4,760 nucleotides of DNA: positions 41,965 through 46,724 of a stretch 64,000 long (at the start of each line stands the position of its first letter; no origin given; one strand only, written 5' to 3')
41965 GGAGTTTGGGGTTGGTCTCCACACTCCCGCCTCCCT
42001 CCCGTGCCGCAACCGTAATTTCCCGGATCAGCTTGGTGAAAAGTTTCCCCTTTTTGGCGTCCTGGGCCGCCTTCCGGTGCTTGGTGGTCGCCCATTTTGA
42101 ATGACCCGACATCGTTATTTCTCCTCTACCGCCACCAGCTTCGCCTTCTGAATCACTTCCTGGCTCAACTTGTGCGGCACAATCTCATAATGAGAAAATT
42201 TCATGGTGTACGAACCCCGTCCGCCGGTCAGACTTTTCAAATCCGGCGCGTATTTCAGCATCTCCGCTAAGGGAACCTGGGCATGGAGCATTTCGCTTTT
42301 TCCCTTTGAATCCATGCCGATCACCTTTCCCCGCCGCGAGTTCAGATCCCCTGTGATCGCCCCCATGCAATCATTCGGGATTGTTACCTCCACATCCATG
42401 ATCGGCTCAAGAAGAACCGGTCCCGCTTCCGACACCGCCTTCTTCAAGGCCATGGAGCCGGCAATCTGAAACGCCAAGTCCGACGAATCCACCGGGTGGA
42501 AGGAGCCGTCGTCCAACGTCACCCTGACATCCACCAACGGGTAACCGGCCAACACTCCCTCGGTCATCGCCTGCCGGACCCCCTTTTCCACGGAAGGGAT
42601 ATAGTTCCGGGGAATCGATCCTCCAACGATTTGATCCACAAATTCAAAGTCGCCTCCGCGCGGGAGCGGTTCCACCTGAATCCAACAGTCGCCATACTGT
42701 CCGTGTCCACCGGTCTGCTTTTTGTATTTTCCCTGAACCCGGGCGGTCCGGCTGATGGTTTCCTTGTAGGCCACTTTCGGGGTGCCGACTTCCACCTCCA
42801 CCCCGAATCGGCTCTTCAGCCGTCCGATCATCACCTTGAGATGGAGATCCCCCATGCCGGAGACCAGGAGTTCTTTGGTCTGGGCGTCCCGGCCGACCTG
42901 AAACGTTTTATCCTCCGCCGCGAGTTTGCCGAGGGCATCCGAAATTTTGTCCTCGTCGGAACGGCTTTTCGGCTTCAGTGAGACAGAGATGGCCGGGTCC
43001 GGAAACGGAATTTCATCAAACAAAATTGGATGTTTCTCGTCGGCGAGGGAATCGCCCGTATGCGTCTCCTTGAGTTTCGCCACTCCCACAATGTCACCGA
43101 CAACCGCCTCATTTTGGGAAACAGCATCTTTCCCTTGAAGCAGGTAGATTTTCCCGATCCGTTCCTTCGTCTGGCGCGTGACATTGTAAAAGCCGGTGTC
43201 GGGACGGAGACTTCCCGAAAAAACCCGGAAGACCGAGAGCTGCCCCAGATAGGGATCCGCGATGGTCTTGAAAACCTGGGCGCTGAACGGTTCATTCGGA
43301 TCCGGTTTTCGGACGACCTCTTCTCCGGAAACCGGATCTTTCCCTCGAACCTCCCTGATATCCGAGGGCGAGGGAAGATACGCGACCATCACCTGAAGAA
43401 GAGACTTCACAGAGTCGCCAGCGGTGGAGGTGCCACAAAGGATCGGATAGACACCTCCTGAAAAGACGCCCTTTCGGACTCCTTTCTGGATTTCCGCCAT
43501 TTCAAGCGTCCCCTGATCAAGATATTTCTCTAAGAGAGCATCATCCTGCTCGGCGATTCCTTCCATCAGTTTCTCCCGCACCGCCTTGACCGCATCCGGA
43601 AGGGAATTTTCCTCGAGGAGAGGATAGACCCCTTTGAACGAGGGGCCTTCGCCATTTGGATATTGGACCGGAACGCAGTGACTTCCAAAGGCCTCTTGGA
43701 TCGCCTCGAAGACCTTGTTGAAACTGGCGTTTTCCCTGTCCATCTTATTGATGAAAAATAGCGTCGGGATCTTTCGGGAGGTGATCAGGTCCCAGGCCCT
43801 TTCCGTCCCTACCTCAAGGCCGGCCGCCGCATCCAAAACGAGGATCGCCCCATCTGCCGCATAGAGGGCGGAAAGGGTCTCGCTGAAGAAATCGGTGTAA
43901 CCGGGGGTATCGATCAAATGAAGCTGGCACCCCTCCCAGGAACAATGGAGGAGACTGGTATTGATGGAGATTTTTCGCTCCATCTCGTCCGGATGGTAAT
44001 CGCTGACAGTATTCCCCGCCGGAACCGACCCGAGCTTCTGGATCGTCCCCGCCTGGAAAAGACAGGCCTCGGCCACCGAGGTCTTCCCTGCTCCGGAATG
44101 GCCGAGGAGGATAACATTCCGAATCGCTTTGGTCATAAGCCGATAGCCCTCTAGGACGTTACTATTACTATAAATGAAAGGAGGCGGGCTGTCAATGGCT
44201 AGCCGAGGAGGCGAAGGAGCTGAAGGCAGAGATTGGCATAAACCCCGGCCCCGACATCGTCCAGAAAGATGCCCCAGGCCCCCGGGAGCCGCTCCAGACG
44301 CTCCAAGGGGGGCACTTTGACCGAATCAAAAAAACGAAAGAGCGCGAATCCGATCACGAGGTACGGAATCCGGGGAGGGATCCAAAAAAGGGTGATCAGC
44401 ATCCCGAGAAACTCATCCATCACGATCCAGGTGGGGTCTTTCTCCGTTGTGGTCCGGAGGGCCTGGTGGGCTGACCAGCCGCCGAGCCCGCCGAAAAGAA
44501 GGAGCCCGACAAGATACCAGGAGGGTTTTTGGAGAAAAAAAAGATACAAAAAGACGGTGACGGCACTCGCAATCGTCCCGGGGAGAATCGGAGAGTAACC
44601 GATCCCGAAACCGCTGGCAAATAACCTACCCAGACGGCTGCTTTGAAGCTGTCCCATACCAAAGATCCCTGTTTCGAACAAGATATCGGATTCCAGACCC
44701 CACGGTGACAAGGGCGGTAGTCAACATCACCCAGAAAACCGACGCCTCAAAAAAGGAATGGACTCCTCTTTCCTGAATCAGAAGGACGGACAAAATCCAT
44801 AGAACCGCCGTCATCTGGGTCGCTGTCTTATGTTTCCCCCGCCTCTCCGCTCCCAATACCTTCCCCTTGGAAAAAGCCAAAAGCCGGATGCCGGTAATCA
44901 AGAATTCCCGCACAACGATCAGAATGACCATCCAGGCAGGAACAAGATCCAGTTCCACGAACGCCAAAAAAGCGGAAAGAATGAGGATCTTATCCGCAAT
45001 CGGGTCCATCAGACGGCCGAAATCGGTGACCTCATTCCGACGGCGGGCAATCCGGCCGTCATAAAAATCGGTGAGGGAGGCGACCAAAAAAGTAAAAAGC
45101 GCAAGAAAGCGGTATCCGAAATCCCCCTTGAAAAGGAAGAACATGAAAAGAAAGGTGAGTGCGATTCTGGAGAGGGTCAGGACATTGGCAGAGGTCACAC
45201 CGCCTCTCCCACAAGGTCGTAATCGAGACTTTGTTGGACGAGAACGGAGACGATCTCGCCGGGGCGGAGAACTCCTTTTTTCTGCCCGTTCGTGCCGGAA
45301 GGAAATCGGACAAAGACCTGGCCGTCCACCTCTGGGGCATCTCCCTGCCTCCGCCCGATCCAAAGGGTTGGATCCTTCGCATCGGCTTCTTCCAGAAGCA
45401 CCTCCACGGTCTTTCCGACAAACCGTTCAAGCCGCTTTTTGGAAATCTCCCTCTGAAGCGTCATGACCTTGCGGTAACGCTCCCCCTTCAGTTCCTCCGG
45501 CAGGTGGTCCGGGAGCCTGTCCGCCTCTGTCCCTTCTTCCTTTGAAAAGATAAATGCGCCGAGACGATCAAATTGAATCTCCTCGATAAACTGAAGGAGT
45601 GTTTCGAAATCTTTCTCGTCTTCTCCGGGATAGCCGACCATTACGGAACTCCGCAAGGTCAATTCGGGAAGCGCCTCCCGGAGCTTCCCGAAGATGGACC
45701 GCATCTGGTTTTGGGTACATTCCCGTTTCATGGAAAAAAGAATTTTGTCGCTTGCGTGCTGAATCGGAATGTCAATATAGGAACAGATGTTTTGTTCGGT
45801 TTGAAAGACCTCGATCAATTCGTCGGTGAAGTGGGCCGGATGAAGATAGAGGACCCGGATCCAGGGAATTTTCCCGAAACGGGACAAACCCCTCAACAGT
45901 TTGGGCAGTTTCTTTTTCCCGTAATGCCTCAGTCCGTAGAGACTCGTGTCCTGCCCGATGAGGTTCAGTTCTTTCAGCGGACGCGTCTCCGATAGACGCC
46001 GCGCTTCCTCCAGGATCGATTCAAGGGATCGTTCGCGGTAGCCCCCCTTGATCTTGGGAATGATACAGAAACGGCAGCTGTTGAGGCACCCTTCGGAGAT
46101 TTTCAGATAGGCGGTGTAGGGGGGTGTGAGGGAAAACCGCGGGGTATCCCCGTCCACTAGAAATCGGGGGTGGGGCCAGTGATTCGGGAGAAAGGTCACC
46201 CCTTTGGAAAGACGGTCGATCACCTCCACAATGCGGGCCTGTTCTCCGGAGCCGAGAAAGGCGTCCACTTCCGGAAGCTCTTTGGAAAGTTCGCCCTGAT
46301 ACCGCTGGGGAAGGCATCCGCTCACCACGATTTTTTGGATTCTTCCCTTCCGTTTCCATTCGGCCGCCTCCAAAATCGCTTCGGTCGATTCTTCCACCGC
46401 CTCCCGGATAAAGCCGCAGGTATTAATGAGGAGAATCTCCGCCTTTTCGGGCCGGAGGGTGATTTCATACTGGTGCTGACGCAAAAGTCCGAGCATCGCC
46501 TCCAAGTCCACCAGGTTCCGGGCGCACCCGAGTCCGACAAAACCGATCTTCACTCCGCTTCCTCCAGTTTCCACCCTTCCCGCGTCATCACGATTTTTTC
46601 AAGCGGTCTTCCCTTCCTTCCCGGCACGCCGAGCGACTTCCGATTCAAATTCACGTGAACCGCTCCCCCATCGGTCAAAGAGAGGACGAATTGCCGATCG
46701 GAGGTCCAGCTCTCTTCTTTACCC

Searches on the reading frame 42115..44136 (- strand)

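Call 66: search_protein_families(library=pfam, proteins=[window:42115-44136:-], max_evalue=0.00001)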
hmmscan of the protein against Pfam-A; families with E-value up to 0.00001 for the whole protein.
window:42115-44136:- (673 aa): 6 families
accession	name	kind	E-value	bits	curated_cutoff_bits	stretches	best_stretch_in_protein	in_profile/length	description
PF03764.24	EFG_IV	-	7.5e-47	158.5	24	1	453-571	1-120/121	Elongation factor G, domain IV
PF00009.33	GTP_EFTU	-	8.3e-42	143.3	26.5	1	3-256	1-188/188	Elongation factor Tu GTP binding domain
PF00679.30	EFG_C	-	2.4e-29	101.7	27.9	1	574-660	1-88/89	Elongation factor G C-terminus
PF14492.12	EFG_III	-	4.4e-27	94.4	27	1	378-451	1-74/75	Elongation Factor G, domain III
PF22042.2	EF-G_D2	-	5.4e-16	58.9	27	1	283-365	1-82/84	Elongation factor G domain 2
PF03144.31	GTP_EFTU_D2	-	9.2e-08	32.8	30.3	1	298-364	1-72/73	Elongation factor Tu domain 2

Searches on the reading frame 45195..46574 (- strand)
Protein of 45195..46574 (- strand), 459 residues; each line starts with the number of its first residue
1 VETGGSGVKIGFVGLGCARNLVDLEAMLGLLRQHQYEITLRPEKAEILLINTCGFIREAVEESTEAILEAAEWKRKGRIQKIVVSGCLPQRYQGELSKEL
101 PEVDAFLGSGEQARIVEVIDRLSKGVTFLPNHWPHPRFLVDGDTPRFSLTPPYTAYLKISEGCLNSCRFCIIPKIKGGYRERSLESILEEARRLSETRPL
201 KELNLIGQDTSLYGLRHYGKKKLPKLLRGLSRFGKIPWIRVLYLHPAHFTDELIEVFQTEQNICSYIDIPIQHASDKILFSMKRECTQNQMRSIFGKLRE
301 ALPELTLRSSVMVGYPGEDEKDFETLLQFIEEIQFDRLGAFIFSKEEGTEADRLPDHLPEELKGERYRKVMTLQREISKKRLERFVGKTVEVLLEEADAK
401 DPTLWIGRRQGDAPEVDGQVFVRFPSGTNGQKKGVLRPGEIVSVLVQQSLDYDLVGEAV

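Call 66: search_protein_families(library=pfam, proteins=[window:45195-46574:-], max_evalue=0.00001)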
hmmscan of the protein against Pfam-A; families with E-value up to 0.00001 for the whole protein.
window:45195-46574:- (459 aa): 3 families
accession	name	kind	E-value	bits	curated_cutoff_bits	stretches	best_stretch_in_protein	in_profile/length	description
PF00919.26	UPF0004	-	1.1e-23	83.5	27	1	9-108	1-98/98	Uncharacterized protein family UPF0004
PF04055.27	Radical_SAM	-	1.8e-22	80.8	29.5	1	158-330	2-166/166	Radical SAM superfamily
PF18693.7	TRAM_2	-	1.2e-16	61.1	27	1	386-459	1-63/63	TRAM domain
